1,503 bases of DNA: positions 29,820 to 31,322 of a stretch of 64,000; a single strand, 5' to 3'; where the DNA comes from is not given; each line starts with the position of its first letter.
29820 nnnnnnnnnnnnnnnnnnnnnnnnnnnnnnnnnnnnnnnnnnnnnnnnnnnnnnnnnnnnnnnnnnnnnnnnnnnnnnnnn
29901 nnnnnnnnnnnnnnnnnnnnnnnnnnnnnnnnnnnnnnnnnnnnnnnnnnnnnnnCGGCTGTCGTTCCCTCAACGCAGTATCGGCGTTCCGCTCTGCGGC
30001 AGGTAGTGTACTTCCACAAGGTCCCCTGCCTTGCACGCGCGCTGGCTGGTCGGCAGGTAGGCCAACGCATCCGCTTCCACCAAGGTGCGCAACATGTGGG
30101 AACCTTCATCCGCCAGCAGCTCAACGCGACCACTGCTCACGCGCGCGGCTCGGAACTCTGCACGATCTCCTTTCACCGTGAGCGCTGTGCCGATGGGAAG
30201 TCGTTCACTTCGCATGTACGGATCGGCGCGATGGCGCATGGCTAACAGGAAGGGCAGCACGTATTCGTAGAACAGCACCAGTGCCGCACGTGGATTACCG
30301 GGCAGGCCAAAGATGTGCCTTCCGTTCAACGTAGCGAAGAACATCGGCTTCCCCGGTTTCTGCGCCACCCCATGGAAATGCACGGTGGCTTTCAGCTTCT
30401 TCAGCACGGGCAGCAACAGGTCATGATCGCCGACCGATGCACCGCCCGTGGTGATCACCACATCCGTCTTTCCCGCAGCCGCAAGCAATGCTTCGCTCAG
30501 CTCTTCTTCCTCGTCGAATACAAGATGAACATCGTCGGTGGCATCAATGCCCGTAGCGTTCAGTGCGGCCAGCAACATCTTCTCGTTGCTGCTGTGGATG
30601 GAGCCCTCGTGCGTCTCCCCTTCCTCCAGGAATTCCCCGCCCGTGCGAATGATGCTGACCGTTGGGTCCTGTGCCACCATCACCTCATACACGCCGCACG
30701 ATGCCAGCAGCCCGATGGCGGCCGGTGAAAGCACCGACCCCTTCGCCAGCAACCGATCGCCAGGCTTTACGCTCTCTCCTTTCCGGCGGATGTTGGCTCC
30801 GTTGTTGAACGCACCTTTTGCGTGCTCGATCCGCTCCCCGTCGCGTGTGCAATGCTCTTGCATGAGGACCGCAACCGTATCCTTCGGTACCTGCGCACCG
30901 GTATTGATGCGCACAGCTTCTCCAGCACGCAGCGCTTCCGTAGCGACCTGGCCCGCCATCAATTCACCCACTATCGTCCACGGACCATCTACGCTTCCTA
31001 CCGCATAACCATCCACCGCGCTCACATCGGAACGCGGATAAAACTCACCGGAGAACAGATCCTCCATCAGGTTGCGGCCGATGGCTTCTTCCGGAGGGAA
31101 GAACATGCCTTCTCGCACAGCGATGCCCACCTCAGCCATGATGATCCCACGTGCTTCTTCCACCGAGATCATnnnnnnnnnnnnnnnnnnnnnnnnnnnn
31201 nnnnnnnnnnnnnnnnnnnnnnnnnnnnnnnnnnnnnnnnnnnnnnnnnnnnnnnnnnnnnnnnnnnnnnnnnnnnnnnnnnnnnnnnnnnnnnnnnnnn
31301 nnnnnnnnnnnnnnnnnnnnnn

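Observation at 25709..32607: Near-complete Moco biosynthesis cluster with an embedded TSUP transporter, a MoaC-MoaB fusion and an NdpA-like gene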

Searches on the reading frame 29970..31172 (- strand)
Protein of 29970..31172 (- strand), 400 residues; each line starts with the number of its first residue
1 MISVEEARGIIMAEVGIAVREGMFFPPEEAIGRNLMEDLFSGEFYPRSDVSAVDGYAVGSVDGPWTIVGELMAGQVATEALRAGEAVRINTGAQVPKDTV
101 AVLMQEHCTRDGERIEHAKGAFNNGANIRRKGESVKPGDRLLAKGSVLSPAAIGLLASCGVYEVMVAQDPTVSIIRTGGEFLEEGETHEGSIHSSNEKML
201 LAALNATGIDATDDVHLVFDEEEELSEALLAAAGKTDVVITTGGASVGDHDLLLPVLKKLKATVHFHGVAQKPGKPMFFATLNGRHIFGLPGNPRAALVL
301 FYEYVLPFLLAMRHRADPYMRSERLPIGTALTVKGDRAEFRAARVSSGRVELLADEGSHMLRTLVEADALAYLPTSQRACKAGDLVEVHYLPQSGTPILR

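Call 5: search_protein_families(library=pfam, proteins=[window:29970-31172:-], max_evalue=0.01)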
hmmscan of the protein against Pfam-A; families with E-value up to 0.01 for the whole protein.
window:29970-31172:- (400 aa): 3 families
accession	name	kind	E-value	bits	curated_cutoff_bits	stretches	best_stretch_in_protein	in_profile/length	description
PF03453.22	MoeA_N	-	9.4e-37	126.6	30.8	1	2-160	1-160/160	MoeA N-terminal region (domain I and II)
PF00994.29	MoCF_biosynth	-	8.8e-28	97.3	26.6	1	174-310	2-143/144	Probable molybdopterin binding domain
PF03454.20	MoeA_C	-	9.2e-09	35.9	22.1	1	326-389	3-70/72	MoeA C-terminal region (domain IV)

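Call 6: search_protein_families(library=ncbifam, proteins=[window:29970-31172:-], max_evalue=0.01)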
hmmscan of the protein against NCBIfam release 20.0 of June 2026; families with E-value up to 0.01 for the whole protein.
window:29970-31172:- (400 aa): 10 families
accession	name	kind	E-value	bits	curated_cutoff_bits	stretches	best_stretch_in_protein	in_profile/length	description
NF007960.1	PRK10680.1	equivalog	1.4e-83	280.9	440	1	3-390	2-400/401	molybdopterin molybdotransferase MoeA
NF011068.0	PRK14498.1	equivalog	5.1e-72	242.9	534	1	2-392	10-411/647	molybdopterin biosynthesis protein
NF011060.0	PRK14491.1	equivalog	1.7e-69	234.8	532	1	2-389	200-592/598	bifunctional molybdopterin-guanine dinucleotide biosynthesis adaptor protein MobB/molybdopterin molybdotransferase MoeA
NF045515.2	Glp_gephyrin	equivalog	4.8e-69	233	475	1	25-391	22-403/403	molybdotransferase-like divisome protein Glp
NF050098.1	MoeA_actino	exception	4.3e-62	210.1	560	1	3-390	2-399/400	molybdopterin molybdotransferase MoeA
NF011067.0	PRK14497.1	equivalog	1.6e-45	155.7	536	1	29-338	37-347/546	putative molybdopterin biosynthesis protein MoeA/unknown domain fusion protein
TIGR00177.1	molyb_syn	domain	7.5e-25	87.6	85.35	1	170-307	2-148/148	molybdenum cofactor synthesis domain-containing protein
NF001813.0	PRK00549.1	equivalog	1.5e-05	24.1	379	1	174-252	5-76/414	competence/damage-inducible protein A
NF002947.1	PRK03604.1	equivalog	3.8e-05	23.1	285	1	191-271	161-240/301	bifunctional molybdenum cofactor biosynthesis protein MoaC/MoaB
NF002291.0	PRK01215.1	equivalog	0.0047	16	293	0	190-245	18-72/264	nicotinamide mononucleotide deamidase-related protein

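Call 57: find_related_loci(query=window:29970-31172:-, collection=metagenome_contigs, flank=5000)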
Query window:29970-31172:- (400 aa) in metagenome_contigs; peptide patterns used: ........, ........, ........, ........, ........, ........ (x = any residue, [..] = any of these).
221 stretches matched a pattern; 150 encode a relative of the query (tblastn E <= 1e-3); the best 80 are kept; 80 distinct loci.
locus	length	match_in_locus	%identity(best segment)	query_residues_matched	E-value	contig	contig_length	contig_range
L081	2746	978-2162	65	1-397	1e-170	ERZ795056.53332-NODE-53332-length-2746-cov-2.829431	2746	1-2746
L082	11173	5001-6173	60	1-393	9e-139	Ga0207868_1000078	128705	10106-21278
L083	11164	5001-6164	59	1-392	9e-139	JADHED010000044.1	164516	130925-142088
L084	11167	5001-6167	54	1-392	8e-132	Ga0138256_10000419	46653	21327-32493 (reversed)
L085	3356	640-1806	54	1-392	4e-126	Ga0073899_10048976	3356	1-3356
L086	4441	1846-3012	52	1-393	7e-119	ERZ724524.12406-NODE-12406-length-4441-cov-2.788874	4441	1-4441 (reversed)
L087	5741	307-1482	50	1-393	3e-116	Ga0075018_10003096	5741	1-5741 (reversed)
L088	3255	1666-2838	52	1-393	3e-119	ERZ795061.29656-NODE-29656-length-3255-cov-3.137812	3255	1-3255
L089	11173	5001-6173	52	1-393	5e-115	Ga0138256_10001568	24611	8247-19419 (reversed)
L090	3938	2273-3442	51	1-392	8e-117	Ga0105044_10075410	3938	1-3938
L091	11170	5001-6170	51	1-393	5e-114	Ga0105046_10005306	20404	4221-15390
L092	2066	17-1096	53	34-393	9e-121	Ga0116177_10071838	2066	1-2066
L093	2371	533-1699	51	1-393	1e-118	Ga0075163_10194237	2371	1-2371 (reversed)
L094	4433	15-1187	52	1-393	2e-113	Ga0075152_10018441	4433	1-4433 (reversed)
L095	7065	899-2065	52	1-393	1e-117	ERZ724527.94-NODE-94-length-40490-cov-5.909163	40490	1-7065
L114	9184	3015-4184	40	1-392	5e-73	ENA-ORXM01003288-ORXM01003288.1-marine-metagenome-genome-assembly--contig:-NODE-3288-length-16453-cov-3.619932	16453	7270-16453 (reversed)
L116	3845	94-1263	39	1-392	2e-70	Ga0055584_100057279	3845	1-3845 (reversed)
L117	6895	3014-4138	34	1-376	2e-68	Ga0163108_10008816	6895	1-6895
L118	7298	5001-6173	36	1-392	5e-68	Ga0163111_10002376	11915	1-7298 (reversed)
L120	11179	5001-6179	36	1-391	9e-67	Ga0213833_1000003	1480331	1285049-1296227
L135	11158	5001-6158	35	1-388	9e-57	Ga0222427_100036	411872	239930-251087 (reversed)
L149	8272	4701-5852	34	1-386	1e-54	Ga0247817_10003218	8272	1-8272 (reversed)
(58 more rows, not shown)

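Call 60: search_protein_families(library=pfam, proteins=[L114:4334-5128:+, L114:5133-5798:+, L114:5814-6677:+, L118:6180-6983:+, L117:5411-6349:-, L117:4740-5396:-, L117:4174-4737:-, L120:9843-10682:-, L149:3063-3728:+, L135:6929-7717:+], max_evalue=0.0001)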
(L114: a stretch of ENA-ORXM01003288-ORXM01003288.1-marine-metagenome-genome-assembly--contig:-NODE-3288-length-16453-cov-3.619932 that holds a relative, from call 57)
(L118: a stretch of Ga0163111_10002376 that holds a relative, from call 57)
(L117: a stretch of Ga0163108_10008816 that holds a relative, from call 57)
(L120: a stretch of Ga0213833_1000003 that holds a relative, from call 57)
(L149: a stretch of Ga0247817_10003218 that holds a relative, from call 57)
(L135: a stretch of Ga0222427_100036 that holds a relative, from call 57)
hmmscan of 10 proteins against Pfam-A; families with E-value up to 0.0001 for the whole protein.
L114:4334-5128:+ (264 aa): 2 families
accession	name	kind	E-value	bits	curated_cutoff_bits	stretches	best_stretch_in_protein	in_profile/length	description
PF13531.11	SBP_bac_11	-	2.8e-44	152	25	1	36-255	1-226/227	Bacterial extracellular solute-binding protein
PF01547.30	SBP_bac_1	-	3e-06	27.9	26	0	44-248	4-307/307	Bacterial extracellular solute-binding protein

L114:5133-5798:+ (221 aa): 1 family
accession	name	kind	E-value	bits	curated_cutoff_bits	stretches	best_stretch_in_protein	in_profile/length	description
PF00528.27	BPD_transp_1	-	1.1e-20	74.6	26.4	1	24-216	5-181/184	Binding-protein-dependent transport system inner membrane component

L114:5814-6677:+ (287 aa): 5 families
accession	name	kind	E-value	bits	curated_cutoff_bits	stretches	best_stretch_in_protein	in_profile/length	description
PF00005.33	ABC_tran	-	6.2e-34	118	25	1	22-159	4-136/137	ABC transporter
PF13304.12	AAA_21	-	8e-07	29.9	27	0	31-62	1-26/304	AAA domain, putative AbiEii toxin, Type IV TA system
PF02463.25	SMC_N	-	2.1e-06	27.8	40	0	124-195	135-204/220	RecF/RecN/SMC N terminal domain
PF13401.12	AAA_22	-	3.1e-05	24.7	27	1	28-157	4-92/130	AAA domain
PF01637.24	ATPase_2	-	7.3e-05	23.1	33.2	0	19-79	10-65/225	ATPase domain predominantly from Archaea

L118:6180-6983:+ (267 aa): 1 family
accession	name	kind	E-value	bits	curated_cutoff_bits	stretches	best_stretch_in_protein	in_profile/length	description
PF13531.11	SBP_bac_11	-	4.8e-43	148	25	1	33-253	1-227/227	Bacterial extracellular solute-binding protein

L117:5411-6349:- (312 aa): 3 families
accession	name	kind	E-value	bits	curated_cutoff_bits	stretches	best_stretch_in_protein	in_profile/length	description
PF13793.12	Pribosyltran_N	-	1.7e-47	160.6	25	1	5-120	1-117/117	N-terminal domain of ribose phosphate pyrophosphokinase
PF14572.12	Pribosyl_synth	-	2.2e-25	90.1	27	1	202-307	74-183/184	Phosphoribosyl synthetase-associated domain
PF00156.33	Pribosyltran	-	8.4e-17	61.4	26.3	1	156-259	24-135/158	Phosphoribosyl transferase domain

L117:4740-5396:- (218 aa): 2 families
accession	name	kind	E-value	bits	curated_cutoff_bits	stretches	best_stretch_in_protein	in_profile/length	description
PF01386.24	Ribosomal_L25p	-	2.3e-23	82.9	23.6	1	6-90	1-82/82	Ribosomal L25p family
PF14693.11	Ribosomal_TL5_C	-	7.1e-19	68.4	27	1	99-179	2-83/84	Ribosomal protein TL5, C-terminal domain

L117:4174-4737:- (187 aa): 1 family
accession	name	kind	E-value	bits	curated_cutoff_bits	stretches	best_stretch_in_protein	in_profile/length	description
PF01195.25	Pept_tRNA_hydro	-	1.5e-61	207.8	27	1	4-185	1-183/183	Peptidyl-tRNA hydrolase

L120:9843-10682:- (279 aa): 0 families

L149:3063-3728:+ (221 aa): 10 families
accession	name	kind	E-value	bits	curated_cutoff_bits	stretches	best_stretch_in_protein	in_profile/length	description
PF13247.11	Fer4_11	-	3.2e-20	72.6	26.2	1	87-179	6-99/100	4Fe-4S dicluster domain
PF00037.32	Fer4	-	9.8e-13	47.8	21.1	1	120-139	4-23/24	4Fe-4S binding domain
PF12838.12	Fer4_7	-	1.8e-12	47.9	27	1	91-138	2-52/52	4Fe-4S dicluster domain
PF12837.12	Fer4_6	-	1.2e-11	44.4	25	1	120-139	5-24/24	4Fe-4S binding domain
PF13187.11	Fer4_9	-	1.3e-10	41.6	27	2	91-136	2-49/52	4Fe-4S dicluster domain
PF12797.12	Fer4_2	-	6.7e-10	38.7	24.5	2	44-62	3-21/22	4Fe-4S binding domain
PF25160.1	LdpA_Fe-S-bd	-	2.1e-08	34.3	27.6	1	93-138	4-42/49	LdpA Fe-S cluster-binding domain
PF13237.11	Fer4_10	-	1.3e-07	31.8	25.5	1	89-135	7-53/53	4Fe-4S dicluster domain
PF13484.11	Fer4_16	-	2.4e-05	25.5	30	0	121-136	50-65/66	4Fe-4S double cluster binding domain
PF13183.11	Fer4_8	-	6.4e-05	23.8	27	0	48-106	2-67/68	4Fe-4S dicluster domain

L135:6929-7717:+ (262 aa): 1 family
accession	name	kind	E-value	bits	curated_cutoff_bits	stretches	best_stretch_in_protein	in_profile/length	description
PF00590.25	TP_methylase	-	4.6e-45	154.6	27.8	1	8-216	1-211/212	Tetrapyrrole (Corrin/Porphyrin) Methylases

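Call 61: search_protein_families(library=ncbifam, proteins=[L114:4334-5128:+, L114:5133-5798:+, L114:5814-6677:+, L116:1270-2034:+, L116:2046-2711:+, L116:2727-3590:+, L118:6180-6983:+], max_evalue=1e-10)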
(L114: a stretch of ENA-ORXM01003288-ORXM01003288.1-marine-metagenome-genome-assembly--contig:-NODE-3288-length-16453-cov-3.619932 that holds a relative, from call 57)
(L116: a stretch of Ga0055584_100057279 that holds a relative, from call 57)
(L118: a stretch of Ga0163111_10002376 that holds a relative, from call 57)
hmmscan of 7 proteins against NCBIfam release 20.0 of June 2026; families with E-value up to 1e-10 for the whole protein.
L114:4334-5128:+ (264 aa): 3 families
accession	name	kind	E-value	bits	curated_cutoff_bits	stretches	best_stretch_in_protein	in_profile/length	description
TIGR01256.1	modA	equivalog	8e-45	153.4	62.5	1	41-254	1-217/217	molybdate ABC transporter substrate-binding protein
NF007958.0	PRK10677.1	equivalog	1.1e-21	77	253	1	12-100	4-92/256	molybdate ABC transporter substrate-binding protein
NF002918.0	PRK03537.1-4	equivalog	6.7e-11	41.9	288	0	32-101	4-73/246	molybdate ABC transporter substrate-binding protein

L114:5133-5798:+ (221 aa): 17 families
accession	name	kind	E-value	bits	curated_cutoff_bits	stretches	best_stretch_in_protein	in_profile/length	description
TIGR02141.1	modB_ABC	equivalog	1.5e-67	227.3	182.6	1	8-216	2-208/208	molybdate ABC transporter permease subunit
TIGR00969.1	3a0106s02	subfamily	9.1e-44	149.9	240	1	6-215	63-271/272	sulfate ABC transporter permease subunit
NF006939.0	PRK09421.1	equivalog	4.4e-43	147.3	262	1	2-203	8-206/230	molybdate ABC transporter permease subunit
TIGR01581.1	Mo_ABC_porter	hypoth_equivalog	5.9e-42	143.7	210.3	1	6-207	23-223/225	ABC transporter permease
TIGR02139.1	permease_CysT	equivalog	3.3e-40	138.4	246.1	1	7-215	53-260/265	sulfate ABC transporter permease subunit CysT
NF008208.0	PRK10971.1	equivalog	1.1e-30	107.1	415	1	11-218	65-271/277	sulfate/thiosulfate ABC transporter permease CysT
TIGR02140.1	permease_CysW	equivalog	2.1e-30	106.1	329.1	1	6-216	49-258/261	sulfate ABC transporter permease subunit CysW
NF040839.1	tungstate_WtpB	equivalog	1.1e-27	97.2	340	1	5-209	45-243/251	tungstate ABC transporter permease WtpB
NF008620.0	PRK11602.1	equivalog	1.3e-24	87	442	1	6-206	66-263/291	sulfate/thiosulfate ABC transporter permease CysW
NF038017.1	ABC_perm1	subfamily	2.3e-23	83.1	100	1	9-200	1-184/184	ABC transporter permease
NF011624.0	PRK15050.1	equivalog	1.7e-18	66.8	247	1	7-215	76-287/297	2-aminoethylphosphonate ABC transporter permease subunit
TIGR03255.1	PhnV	equivalog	6e-18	65.5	358.7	1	2-207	64-258/270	2-aminoethylphosphonate ABC transport system, membrane component PhnV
TIGR03226.1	PhnU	equivalog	1.5e-16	60.8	283.45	1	8-208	95-298/311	2-aminoethylphosphonate ABC transporter permease subunit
TIGR03262.1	PhnU2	equivalog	1.5e-13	50.3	593.25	1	8-216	58-259/546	putative 2-aminoethylphosphonate ABC transporter permease subunit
NF007963.0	PRK10683.1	equivalog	2e-13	50.4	489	1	8-201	101-296/317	putrescine ABC transporter permease PotH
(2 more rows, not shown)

L114:5814-6677:+ (287 aa): 165 families (the best 25 are shown)
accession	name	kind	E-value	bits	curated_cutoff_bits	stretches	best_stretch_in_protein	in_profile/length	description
TIGR03265.1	PhnT2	equivalog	5.5e-57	193.6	457.7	1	21-220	22-223/353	putative 2-aminoethylphosphonate ABC transporter ATP-binding protein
TIGR02142.1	modC_ABC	equivalog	2.4e-54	184.9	285.05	1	11-223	5-223/353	molybdenum ABC transporter ATP-binding protein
NF006987.0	PRK09452.1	equivalog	4.9e-53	180.2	482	1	21-223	35-239/378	spermidine/putrescine ABC transporter ATP-binding protein PotA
TIGR00968.1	3a0106s01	subfamily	1.1e-52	178.9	342.75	1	21-220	18-219/237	sulfate ABC transporter ATP-binding protein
NF040933.2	ABC_arch_GlcV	equivalog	9e-52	176.1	450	1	21-221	24-231/357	glucose ABC transporter ATP-binding protein GlcV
TIGR01187.1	potA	subfamily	3.9e-51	174.1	355.6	1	34-222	1-191/325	polyamine ABC transporter ATP-binding protein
NF008653.0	PRK11650.1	subfamily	2.5e-50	171.5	432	1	4-209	5-212/357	sn-glycerol-3-phosphate ABC transporter ATP-binding protein UgpC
NF008355.0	PRK11144.1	equivalog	6.6e-50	170.1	434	1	6-218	5-215/353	molybdenum ABC transporter ATP-binding protein ModC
NF008105.0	PRK10851.1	equivalog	2.3e-48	164.8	502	1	21-221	20-226/362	sulfate/thiosulfate ABC transporter ATP-binding protein CysA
NF043075.1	MMSYN1_0197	equivalog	9.5e-48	162.9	550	1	21-218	20-219/341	spermidine/putrescine ABC transporter ATP-binding protein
NF008233.0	PRK11000.1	equivalog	2e-47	161.8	568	1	17-210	15-212/369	maltose/maltodextrin ABC transporter ATP-binding protein MalK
TIGR03258.1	PhnT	equivalog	3.5e-47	161.2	499.15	1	24-221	29-229/359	2-aminoethylphosphonate ABC transport system ATP-binding subunit PhnT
NF008039.0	PRK10771.1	equivalog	2.9e-46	157.8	298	1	17-217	13-214/234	thiamine ABC transporter ATP-binding protein ThiQ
TIGR01277.1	thiQ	equivalog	6.4e-45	153.4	245.05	1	17-209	12-206/213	thiamine ABC transporter ATP-binding protein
TIGR01186.1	proV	subfamily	1.1e-44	153.1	326.6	1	22-211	12-209/363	betaine/proline/choline family ABC transporter ATP-binding protein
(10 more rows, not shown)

L116:1270-2034:+ (254 aa): 2 families
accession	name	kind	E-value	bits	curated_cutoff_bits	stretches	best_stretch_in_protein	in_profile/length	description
TIGR01256.1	modA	equivalog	3.6e-44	151.3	62.5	1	36-249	1-217/217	molybdate ABC transporter substrate-binding protein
NF007958.0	PRK10677.1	equivalog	3.2e-20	72.2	253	1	19-251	16-254/256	molybdate ABC transporter substrate-binding protein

L116:2046-2711:+ (221 aa): 18 families
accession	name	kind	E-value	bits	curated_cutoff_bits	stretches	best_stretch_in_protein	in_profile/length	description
TIGR02141.1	modB_ABC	equivalog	1.2e-67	227.6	182.6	1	8-216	2-208/208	molybdate ABC transporter permease subunit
TIGR00969.1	3a0106s02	subfamily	1.5e-45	155.8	240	1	6-215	63-271/272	sulfate ABC transporter permease subunit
NF006939.0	PRK09421.1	equivalog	2.9e-44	151.2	262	1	2-188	8-194/230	molybdate ABC transporter permease subunit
TIGR01581.1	Mo_ABC_porter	hypoth_equivalog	1.5e-42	145.6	210.3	1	6-207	23-223/225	ABC transporter permease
TIGR02139.1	permease_CysT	equivalog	1.3e-40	139.7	246.1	1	7-215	53-260/265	sulfate ABC transporter permease subunit CysT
TIGR02140.1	permease_CysW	equivalog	1.5e-31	109.9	329.1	1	7-216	50-258/261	sulfate ABC transporter permease subunit CysW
NF008208.0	PRK10971.1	equivalog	9.3e-31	107.3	415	1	13-217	67-270/277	sulfate/thiosulfate ABC transporter permease CysT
NF040839.1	tungstate_WtpB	equivalog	1.3e-28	100.3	340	1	5-207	45-241/251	tungstate ABC transporter permease WtpB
NF008620.0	PRK11602.1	equivalog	3.9e-25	88.6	442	1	7-214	67-269/291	sulfate/thiosulfate ABC transporter permease CysW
NF038017.1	ABC_perm1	subfamily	2.6e-24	86.2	100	1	9-200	1-184/184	ABC transporter permease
TIGR03255.1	PhnV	equivalog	1.9e-18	67.1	358.7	1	2-207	64-258/270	2-aminoethylphosphonate ABC transport system, membrane component PhnV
NF011624.0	PRK15050.1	equivalog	2.7e-17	62.8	247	1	8-215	77-287/297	2-aminoethylphosphonate ABC transporter permease subunit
TIGR03226.1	PhnU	equivalog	9.3e-16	58.1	283.45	1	8-209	95-299/311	2-aminoethylphosphonate ABC transporter permease subunit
TIGR03262.1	PhnU2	equivalog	2.2e-14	53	593.25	1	8-215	58-258/546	putative 2-aminoethylphosphonate ABC transporter permease subunit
NF007044.0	PRK09497.1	equivalog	1.8e-13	50.6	348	1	6-178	65-239/285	spermidine/putrescine ABC transporter permease PotB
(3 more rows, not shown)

L116:2727-3590:+ (287 aa): 166 families (the best 25 are shown)
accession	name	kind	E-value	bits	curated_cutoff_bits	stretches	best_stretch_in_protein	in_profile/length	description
TIGR03265.1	PhnT2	equivalog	6.5e-59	199.9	457.7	1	8-222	11-225/353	putative 2-aminoethylphosphonate ABC transporter ATP-binding protein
TIGR02142.1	modC_ABC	equivalog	2.1e-54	185.1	285.05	1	10-211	4-211/353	molybdenum ABC transporter ATP-binding protein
NF040933.2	ABC_arch_GlcV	equivalog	1.1e-53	182.4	450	1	21-221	24-231/357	glucose ABC transporter ATP-binding protein GlcV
NF006987.0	PRK09452.1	equivalog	1.5e-53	181.9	482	1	8-224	24-241/378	spermidine/putrescine ABC transporter ATP-binding protein PotA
TIGR00968.1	3a0106s01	subfamily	5.4e-53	179.9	342.75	1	21-218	18-217/237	sulfate ABC transporter ATP-binding protein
TIGR01187.1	potA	subfamily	1.7e-50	171.9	355.6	1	34-222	1-191/325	polyamine ABC transporter ATP-binding protein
NF043075.1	MMSYN1_0197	equivalog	3.1e-50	171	550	1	20-221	18-223/341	spermidine/putrescine ABC transporter ATP-binding protein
NF008105.0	PRK10851.1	equivalog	5.7e-50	170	502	1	7-223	8-228/362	sulfate/thiosulfate ABC transporter ATP-binding protein CysA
NF008653.0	PRK11650.1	subfamily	1.3e-49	169.2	432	1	21-220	22-223/357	sn-glycerol-3-phosphate ABC transporter ATP-binding protein UgpC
NF008355.0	PRK11144.1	equivalog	1.6e-49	168.8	434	1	8-210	3-207/353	molybdenum ABC transporter ATP-binding protein ModC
TIGR03258.1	PhnT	equivalog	3.7e-49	167.7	499.15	1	22-222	27-230/359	2-aminoethylphosphonate ABC transport system ATP-binding subunit PhnT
NF008233.0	PRK11000.1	equivalog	3.7e-48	164.2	568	1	21-208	21-210/369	maltose/maltodextrin ABC transporter ATP-binding protein MalK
NF008039.0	PRK10771.1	equivalog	1e-45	156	298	1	19-216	15-213/234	thiamine ABC transporter ATP-binding protein ThiQ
TIGR01277.1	thiQ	equivalog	2.5e-45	154.7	245.05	1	17-208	12-205/213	thiamine ABC transporter ATP-binding protein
NF040840.2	tungstate_WtpC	equivalog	1.2e-44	153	440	1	21-209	18-208/347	tungstate ABC transporter ATP-binding protein WtpC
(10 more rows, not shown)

L118:6180-6983:+ (267 aa): 2 families
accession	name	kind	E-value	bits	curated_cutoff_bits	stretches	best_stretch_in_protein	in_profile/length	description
TIGR01256.1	modA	equivalog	1.3e-43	149.5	62.5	1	38-251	1-217/217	molybdate ABC transporter substrate-binding protein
NF007958.0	PRK10677.1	equivalog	3.8e-23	81.8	253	1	7-253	3-254/256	molybdate ABC transporter substrate-binding protein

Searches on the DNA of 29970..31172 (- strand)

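Call 67: search_rna_families(sources=[L132, L139, L141, L150, L152, L022, L045, L031, L121, L035, L027], threshold=gathering)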
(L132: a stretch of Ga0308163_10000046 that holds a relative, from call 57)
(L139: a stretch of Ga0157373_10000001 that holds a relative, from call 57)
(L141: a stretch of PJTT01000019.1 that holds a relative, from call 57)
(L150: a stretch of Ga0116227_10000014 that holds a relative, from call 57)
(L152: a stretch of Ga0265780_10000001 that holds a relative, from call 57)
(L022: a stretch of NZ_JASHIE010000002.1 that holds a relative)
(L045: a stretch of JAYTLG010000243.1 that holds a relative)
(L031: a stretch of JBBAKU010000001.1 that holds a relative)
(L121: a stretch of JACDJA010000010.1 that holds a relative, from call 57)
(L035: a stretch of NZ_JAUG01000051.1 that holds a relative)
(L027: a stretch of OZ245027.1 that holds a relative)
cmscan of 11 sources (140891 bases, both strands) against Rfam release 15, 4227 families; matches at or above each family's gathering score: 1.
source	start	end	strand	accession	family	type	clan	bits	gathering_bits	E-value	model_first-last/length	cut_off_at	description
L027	16650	16702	-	RF00005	tRNA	Gene; tRNA;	CL00001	30.6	29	0.048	20-71/71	5'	tRNA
